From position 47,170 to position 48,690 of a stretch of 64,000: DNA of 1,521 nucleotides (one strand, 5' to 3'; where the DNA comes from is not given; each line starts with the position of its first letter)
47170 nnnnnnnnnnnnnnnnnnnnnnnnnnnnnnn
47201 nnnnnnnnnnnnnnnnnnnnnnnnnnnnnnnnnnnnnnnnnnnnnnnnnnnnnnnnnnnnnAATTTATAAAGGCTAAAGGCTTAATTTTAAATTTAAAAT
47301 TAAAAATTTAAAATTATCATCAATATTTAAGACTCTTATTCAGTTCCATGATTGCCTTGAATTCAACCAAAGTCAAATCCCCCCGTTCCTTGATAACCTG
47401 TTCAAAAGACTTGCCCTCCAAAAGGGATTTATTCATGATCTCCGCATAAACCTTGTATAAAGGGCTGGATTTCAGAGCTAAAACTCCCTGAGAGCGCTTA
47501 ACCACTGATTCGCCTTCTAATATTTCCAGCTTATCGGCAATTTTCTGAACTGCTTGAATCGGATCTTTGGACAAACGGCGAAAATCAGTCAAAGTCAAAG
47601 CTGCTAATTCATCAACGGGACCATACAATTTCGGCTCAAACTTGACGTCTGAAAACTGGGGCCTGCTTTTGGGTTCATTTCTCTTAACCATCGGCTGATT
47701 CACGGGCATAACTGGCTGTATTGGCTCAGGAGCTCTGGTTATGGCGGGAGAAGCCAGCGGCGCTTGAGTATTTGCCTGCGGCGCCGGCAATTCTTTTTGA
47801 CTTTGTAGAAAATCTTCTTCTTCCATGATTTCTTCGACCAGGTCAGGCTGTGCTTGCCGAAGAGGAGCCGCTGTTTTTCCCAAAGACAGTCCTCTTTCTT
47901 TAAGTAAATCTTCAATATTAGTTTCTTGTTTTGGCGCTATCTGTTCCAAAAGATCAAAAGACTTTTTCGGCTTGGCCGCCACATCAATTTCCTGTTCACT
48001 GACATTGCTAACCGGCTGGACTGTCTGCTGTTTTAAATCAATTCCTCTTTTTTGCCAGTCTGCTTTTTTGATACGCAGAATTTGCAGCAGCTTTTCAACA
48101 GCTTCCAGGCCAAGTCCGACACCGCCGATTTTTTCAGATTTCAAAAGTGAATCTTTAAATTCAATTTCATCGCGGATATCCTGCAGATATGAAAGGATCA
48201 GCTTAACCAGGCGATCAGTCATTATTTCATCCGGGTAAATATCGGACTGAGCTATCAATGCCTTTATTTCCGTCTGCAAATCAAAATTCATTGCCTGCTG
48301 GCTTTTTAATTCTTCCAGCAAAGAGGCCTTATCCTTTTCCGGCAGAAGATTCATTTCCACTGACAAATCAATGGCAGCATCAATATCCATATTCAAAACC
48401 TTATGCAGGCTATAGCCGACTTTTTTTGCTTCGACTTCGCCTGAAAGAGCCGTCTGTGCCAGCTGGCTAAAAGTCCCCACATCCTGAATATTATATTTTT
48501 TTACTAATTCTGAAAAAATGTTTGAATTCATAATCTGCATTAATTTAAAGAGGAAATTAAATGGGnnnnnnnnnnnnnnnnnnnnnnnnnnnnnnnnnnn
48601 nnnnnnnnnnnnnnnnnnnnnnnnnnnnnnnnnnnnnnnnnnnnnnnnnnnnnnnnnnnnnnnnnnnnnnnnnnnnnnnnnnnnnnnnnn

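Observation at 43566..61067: Minimal T4SS-like module carrying giant secreted cargo or surface proteins, next to comF and a tRNA cluster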

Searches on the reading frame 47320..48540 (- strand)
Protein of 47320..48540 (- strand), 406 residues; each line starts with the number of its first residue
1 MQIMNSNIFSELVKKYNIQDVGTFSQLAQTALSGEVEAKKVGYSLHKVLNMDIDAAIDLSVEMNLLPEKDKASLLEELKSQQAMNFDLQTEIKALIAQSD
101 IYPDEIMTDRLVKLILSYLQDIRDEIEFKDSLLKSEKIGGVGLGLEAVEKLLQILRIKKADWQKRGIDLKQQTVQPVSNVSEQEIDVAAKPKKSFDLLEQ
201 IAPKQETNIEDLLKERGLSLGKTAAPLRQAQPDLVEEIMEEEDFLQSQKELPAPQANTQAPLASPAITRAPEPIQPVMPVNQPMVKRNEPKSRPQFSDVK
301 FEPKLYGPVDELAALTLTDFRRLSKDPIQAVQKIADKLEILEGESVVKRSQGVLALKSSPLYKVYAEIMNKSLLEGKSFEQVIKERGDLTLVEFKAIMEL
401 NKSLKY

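Call 5: search_protein_families(library=pfam, proteins=[window:47320-48540:-], max_evalue=0.1)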
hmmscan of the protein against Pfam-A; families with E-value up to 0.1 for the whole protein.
window:47320-48540:- (406 aa): 1 family
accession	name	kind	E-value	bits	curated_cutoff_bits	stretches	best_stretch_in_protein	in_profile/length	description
PF10415.14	FumaraseC_C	-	0.0085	16.9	32.5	1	362-400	11-49/54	Fumarase C C-terminus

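Call 6: search_protein_families(library=ncbifam, proteins=[window:47320-48540:-], max_evalue=0.1)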
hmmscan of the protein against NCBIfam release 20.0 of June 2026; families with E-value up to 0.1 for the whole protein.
window:47320-48540:- (406 aa): 0 families

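Call 50: search_solved_structures(query=window:47320-48540:-, max_evalue=1)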
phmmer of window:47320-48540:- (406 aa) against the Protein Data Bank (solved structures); distinct sequences matched with E-value up to 1: 0.

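Call 95: search_solved_structures(query=A6, max_evalue=5)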
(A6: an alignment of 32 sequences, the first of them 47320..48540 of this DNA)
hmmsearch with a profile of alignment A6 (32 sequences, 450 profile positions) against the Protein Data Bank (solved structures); distinct sequences matched with E-value up to 5: 1.
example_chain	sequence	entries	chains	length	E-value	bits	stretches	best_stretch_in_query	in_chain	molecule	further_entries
8wql_EF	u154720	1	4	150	4.7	9.8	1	199-298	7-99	LPP2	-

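Call 96: search_protein_families(library=pfam, alignment_id=A6, max_evalue=0.05)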
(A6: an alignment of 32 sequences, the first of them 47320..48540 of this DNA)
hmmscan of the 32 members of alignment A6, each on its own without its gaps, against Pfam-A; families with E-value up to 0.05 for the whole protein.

A. member 1, window:47320-48540:- (406 aa): 1 family
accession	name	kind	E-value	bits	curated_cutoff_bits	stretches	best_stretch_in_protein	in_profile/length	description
PF10415.14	FumaraseC_C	-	0.0085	16.9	32.5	0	362-400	11-49/54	Fumarase C C-terminus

B. families by the number of members that match (of 32 scanned): 7 families
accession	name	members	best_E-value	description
PF10415.14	FumaraseC_C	6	0.00081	Fumarase C C-terminus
PF22133.1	Toxin_BN_H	1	0.0032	Botulinum neurotoxin, helical domain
PF16550.10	RPN13_C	1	0.0056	UCH-binding domain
PF01051.27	Rep3_N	1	0.029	Initiator Replication protein, WH1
PF18874.5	QPE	1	0.031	QPE domain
PF10887.13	DUF2686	1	0.039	Protein of unknown function (DUF2686)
PF14164.11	YqzH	1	0.05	YqzH-like protein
